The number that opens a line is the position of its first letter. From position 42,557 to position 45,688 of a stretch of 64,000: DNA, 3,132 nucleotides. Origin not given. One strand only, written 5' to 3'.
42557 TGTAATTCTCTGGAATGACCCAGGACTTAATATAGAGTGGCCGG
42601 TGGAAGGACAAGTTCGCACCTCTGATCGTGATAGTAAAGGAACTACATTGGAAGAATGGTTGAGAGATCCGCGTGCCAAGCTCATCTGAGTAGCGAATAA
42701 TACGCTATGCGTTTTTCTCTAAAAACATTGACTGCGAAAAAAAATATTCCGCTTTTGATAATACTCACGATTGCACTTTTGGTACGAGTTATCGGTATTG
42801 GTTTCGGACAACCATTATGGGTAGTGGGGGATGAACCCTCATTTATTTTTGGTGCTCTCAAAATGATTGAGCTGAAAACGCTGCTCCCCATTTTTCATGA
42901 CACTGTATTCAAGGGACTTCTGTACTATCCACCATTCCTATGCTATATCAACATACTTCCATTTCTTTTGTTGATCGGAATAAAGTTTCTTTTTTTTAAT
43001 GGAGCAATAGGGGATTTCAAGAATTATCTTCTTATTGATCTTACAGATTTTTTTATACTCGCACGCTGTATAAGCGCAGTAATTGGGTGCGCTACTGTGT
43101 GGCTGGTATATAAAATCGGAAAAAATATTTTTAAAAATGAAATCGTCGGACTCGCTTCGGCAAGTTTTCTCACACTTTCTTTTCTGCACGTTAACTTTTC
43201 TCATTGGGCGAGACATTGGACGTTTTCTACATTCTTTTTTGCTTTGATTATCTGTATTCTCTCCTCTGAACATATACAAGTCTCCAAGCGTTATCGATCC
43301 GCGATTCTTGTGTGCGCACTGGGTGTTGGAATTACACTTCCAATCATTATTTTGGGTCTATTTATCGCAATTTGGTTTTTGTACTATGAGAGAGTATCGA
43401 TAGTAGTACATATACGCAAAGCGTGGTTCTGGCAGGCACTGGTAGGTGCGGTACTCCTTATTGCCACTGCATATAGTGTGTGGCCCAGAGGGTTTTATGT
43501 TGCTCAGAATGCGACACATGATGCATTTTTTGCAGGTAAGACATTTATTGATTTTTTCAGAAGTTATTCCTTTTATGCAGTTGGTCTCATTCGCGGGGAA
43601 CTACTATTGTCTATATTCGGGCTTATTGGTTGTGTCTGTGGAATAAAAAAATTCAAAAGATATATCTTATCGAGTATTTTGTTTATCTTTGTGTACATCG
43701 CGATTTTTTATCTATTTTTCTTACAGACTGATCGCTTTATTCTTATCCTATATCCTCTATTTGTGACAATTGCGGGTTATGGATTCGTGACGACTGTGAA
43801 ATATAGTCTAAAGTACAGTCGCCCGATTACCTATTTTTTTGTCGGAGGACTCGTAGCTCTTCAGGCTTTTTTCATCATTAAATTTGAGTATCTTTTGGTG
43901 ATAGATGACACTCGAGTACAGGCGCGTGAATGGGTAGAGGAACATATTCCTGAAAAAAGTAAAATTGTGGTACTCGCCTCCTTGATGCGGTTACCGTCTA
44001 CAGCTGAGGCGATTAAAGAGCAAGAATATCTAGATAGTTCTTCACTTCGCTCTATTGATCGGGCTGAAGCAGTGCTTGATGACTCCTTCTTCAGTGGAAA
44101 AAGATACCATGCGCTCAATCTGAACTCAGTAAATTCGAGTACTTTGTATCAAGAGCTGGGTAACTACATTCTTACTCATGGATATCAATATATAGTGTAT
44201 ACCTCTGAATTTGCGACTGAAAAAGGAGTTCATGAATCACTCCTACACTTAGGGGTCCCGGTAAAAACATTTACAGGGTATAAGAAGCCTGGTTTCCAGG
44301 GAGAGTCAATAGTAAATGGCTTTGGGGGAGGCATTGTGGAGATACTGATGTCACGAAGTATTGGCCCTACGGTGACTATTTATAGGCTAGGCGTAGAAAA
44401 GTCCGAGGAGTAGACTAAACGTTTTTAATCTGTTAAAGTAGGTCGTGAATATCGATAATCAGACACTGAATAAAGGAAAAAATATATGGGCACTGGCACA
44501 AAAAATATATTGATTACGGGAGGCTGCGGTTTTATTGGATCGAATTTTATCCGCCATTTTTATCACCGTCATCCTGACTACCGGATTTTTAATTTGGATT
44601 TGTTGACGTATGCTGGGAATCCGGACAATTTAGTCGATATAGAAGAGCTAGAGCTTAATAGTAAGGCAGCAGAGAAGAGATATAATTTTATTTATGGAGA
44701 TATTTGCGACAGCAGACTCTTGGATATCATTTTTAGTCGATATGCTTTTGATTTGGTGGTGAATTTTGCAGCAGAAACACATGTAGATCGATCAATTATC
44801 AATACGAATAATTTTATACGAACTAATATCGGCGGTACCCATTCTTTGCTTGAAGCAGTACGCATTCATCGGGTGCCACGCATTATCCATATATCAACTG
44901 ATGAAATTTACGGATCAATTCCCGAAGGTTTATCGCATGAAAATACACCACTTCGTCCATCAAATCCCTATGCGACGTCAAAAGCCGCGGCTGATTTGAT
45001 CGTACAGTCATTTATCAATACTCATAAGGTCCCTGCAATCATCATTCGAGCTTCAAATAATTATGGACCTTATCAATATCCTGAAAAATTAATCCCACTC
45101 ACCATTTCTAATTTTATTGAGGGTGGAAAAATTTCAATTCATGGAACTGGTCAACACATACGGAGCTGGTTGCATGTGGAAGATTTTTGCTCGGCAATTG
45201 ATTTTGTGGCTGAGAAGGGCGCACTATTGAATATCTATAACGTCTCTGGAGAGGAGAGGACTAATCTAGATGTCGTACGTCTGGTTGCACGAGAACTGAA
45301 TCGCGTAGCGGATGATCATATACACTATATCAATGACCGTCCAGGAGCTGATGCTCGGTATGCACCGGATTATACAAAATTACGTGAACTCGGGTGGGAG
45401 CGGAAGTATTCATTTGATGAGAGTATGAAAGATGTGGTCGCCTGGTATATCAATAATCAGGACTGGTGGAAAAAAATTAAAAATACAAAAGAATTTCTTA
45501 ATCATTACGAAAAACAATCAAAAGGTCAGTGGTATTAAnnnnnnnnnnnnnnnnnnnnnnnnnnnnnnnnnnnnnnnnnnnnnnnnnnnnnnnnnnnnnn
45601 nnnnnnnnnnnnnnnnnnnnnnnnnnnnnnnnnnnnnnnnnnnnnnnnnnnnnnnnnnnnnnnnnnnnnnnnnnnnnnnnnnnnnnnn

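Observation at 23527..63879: A ~40-kb surface-glycan island with at least three polyprenyl-phosphate-sugar synthase / GT-C transferase modules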

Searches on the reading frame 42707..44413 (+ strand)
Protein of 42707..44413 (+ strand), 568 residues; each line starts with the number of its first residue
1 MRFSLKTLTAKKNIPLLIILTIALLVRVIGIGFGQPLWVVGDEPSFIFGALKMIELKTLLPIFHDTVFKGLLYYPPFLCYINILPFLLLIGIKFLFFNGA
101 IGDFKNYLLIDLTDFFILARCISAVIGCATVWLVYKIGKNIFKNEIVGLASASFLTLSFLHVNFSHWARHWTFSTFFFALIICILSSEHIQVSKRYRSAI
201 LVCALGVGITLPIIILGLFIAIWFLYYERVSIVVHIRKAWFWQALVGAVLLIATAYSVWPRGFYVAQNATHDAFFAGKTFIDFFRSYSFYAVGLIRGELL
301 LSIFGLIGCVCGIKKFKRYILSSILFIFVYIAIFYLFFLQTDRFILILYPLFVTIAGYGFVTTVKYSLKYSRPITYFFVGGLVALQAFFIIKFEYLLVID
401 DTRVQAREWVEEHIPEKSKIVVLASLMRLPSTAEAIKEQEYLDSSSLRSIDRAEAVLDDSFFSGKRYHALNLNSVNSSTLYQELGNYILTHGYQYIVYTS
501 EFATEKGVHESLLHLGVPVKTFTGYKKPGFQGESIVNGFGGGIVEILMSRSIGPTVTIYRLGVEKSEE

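Call 4: search_protein_families(library=pfam, proteins=[window:42707-44413:+], max_evalue=0.001)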
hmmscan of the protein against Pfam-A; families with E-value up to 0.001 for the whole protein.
window:42707-44413:+ (568 aa): 0 families

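Call 6: search_protein_families(library=pfam, proteins=[window:42707-44413:+], max_evalue=0.1)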
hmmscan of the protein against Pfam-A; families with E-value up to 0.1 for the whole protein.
window:42707-44413:+ (568 aa): 1 family
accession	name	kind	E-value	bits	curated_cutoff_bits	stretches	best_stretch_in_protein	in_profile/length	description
PF13231.12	PMT_2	-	0.0015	19.2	26.1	1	119-254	24-156/160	Dolichyl-phosphate-mannose-protein mannosyltransferase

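Call 8: search_protein_families(library=ncbifam, proteins=[window:42707-44413:+], max_evalue=0.01)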
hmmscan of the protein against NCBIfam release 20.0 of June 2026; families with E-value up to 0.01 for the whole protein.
window:42707-44413:+ (568 aa): 0 families

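Call 34: find_homologous_proteins(query=window:42707-44413:+, max_evalue=0.001)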
Query window:42707-44413:+ (568 aa): 54 proteins with E <= 0.001 among 8000 candidates.
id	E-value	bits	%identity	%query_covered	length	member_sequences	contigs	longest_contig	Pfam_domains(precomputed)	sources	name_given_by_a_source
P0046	0.0e+0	1253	100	100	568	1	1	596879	-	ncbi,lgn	-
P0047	0.0e+0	1021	80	100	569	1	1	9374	-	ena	-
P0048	1.5e-235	801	65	98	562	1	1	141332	-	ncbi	-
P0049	3.1e-140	487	44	93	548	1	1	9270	PF13231.13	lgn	-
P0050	5.6e-134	466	42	97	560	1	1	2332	-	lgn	-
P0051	4.7e-133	463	42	94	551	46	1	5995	PF13231.13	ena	-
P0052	2.0e-129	451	43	96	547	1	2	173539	PF13231.13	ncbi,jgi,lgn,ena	-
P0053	1.7e-128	448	42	97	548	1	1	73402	PF13231.13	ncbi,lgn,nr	ncbi:MAG: glycosyltransferase family 39 protein [bacterium]|nr:glycosyltransferase family 39 protein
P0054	6.1e-128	446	42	97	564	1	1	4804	-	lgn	-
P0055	8.1e-128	446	42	95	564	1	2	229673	PF13231.13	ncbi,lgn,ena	-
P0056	5.1e-127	443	42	97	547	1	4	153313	PF13231.13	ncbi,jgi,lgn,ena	-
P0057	1.4e-126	441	43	88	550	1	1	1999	PF13231.13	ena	-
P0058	4.0e-126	440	41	97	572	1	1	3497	PF02366.25,PF13231.13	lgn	-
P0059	1.2e-125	438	42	94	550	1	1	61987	PF13231.13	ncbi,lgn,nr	ncbi:MAG: glycosyltransferase family 39 protein [bacterium]|nr:glycosyltransferase family 39 protein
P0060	1.5e-125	438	43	97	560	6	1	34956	PF02366.25,PF13231.13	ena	-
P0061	7.8e-123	429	42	96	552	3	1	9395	PF02366.25,PF13231.13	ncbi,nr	ncbi:glycosyltransferase family 39 protein [Candidatus Giovannonibacteria bacterium]|nr:glycosyltran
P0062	8.3e-122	426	41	97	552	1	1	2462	PF13231.13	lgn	-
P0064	2.3e-121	424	41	94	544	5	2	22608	PF13231.13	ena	-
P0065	3.7e-121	424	41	97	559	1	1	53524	PF02366.25,PF13231.13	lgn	-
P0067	8.1e-121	422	42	96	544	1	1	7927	PF13231.13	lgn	-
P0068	2.7e-119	417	41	97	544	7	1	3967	PF13231.13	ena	-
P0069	4.7e-119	417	39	96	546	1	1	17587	PF13231.13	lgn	-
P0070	6.8e-119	416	41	97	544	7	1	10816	PF13231.13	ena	-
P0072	7.7e-118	413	40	96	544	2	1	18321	PF13231.13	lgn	-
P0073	1.0e-117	412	42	98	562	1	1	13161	PF13231.13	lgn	-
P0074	1.9e-117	411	41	97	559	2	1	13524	PF13231.13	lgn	-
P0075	3.4e-116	407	41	95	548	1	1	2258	PF13231.13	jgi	jgi:hypothetical protein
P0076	3.0e-115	404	39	96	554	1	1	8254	PF13231.13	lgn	-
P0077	9.2e-115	402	41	97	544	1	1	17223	PF13231.13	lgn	-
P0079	1.2e-112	395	41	94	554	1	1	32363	PF13231.13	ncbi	-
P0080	2.6e-112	394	38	94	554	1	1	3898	PF13231.13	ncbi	-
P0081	6.9e-111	390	38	97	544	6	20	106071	PF13231.13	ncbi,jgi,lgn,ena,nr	ncbi:TPA: hypothetical protein DEW47_00215 [Patescibacteria group bacterium]|nr:MAG: hypothetical pr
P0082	1.5e-107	379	39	96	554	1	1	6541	PF13231.13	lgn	-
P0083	1.6e-105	372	37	96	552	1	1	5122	PF13231.13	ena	-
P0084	5.7e-104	367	38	96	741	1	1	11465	PF13231.13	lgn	-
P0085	7.0e-104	367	37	96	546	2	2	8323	PF13231.13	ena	-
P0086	9.0e-104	366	37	96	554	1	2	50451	PF02366.25,PF13231.13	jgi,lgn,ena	-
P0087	5.1e-103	364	38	96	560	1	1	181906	PF02366.25,PF13231.13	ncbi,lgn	-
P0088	1.7e-99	352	35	98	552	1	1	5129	PF13231.13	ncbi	-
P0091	1.5e-89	319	33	96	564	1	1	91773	PF13231.13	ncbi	-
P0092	4.0e-88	315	34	96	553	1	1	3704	PF02366.25,PF13231.13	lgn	-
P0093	2.1e-80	289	33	97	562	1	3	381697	PF13231.13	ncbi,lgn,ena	ncbi:MAG: glycosyltransferase family 39 protein [Patescibacteria group bacterium]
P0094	1.6e-55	207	30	97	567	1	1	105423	PF13231.13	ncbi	-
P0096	1.2e-35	141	28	97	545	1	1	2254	PF13231.13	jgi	-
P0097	1.3e-34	138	27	97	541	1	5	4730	PF13231.13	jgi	-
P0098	2.4e-7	48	29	30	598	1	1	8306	PF02366.25,PF13231.13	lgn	-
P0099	9.1e-6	43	30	22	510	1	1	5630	PF02366.25,PF13231.13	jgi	jgi:4-amino-4-deoxy-L-arabinose transferase-like glycosyltransferase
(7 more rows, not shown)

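Call 45: search_solved_structures(query=A2, max_evalue=1)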
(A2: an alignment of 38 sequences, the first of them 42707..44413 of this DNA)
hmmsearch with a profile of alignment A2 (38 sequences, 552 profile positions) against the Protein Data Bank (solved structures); distinct sequences matched with E-value up to 1: 0.

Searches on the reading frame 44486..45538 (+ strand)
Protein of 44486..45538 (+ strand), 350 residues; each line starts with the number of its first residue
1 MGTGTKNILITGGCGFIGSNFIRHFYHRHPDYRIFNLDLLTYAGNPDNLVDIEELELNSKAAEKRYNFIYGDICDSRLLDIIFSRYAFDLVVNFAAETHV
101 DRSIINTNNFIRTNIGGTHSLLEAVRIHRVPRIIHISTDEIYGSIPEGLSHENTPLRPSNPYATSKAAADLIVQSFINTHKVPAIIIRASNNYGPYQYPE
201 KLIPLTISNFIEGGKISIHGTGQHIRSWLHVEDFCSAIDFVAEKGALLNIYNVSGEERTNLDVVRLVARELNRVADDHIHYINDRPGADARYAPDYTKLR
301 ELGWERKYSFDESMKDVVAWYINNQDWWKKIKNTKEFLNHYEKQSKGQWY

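Call 4: search_protein_families(library=pfam, proteins=[window:44486-45538:+], max_evalue=0.001)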
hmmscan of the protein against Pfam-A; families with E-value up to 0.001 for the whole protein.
window:44486-45538:+ (350 aa): 6 families
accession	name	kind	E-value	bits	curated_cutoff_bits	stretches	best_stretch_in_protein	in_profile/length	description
PF16363.11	GDP_Man_Dehyd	-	1.6e-68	232.1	27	1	9-316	1-331/332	GDP-mannose 4,6 dehydratase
PF01370.27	Epimerase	-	5.6e-58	196.6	20.9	1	8-253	1-239/240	NAD dependent epimerase/dehydratase family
PF01073.25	3Beta_HSD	-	2.9e-17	63.1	22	1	9-237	1-224/280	3-beta hydroxysteroid dehydrogenase/isomerase family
PF02719.21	Polysacc_synt_2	-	4.8e-17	62.5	20.2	1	8-180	1-156/293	Polysaccharide biosynthesis protein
PF04321.23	RmlD_sub_bind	-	1.6e-12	47.5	27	1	7-196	2-155/287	RmlD substrate binding domain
PF07993.18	NAD_binding_4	-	3e-12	46.7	20.1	1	10-191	1-206/258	Male sterility protein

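Call 27: search_protein_families(library=ncbifam, proteins=[window:44486-45538:+], max_evalue=1e-10)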
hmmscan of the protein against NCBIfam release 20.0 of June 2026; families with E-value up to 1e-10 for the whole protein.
window:44486-45538:+ (350 aa): 14 families
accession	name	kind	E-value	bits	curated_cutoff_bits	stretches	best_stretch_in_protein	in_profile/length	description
TIGR01181.1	dTDP_gluc_dehyt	equivalog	5.7e-119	396.9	365.1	1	7-331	1-321/321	dTDP-glucose 4,6-dehydratase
NF007490.0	PRK10084.1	subfamily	9.4e-84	281.5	649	1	7-335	2-348/361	dTDP-glucose 4,6-dehydratase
NF007582.0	PRK10217.1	equivalog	1e-81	274.8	698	1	6-333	2-343/355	dTDP-glucose 4,6-dehydratase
TIGR01179.1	galE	equivalog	4.3e-33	114.5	262.3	1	7-325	1-329/332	UDP-glucose 4-epimerase GalE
TIGR04180.1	EDH_00030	hypoth_equivalog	8.1e-33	113.8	475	1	8-285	1-270/297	NAD-dependent 4,6-dehydratase LegB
TIGR02622.1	CDP_4_6_dhtase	equivalog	3.6e-25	88.8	278.45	1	6-326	5-335/352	CDP-glucose 4,6-dehydratase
TIGR02197.1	heptose_epim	equivalog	6.5e-21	74.8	274.6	1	8-323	1-315/316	ADP-glyceromanno-heptose 6-epimerase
NF007956.0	PRK10675.1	subfamily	7e-20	71.4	394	1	7-179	2-166/338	UDP-glucose 4-epimerase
NF011728.1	PRK15181.1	equivalog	1.1e-19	70.7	760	1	5-324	15-340/348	Vi polysaccharide biosynthesis UDP-N-acetylglucosaminuronic acid C-4 epimerase TviC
TIGR01472.1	gmd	equivalog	2.4e-16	59.9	415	1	9-182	4-175/342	GDP-mannose 4,6-dehydratase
NF047922.1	GDPFucSynFcl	equivalog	3.2e-14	53.1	500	1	108-326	75-306/308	GDP-L-fucose synthase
NF043036.1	ErythonDh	equivalog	2.2e-12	46.8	325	1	7-178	2-165/321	D-erythronate dehydrogenase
TIGR03589.1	PseB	equivalog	3.2e-12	46.1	407.75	1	5-141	4-128/324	UDP-N-acetylglucosamine 4,6-dehydratase (inverting)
TIGR03466.1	HpnA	hypoth_equivalog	8.1e-11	41.4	367.65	0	7-196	2-174/327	hopanoid-associated sugar epimerase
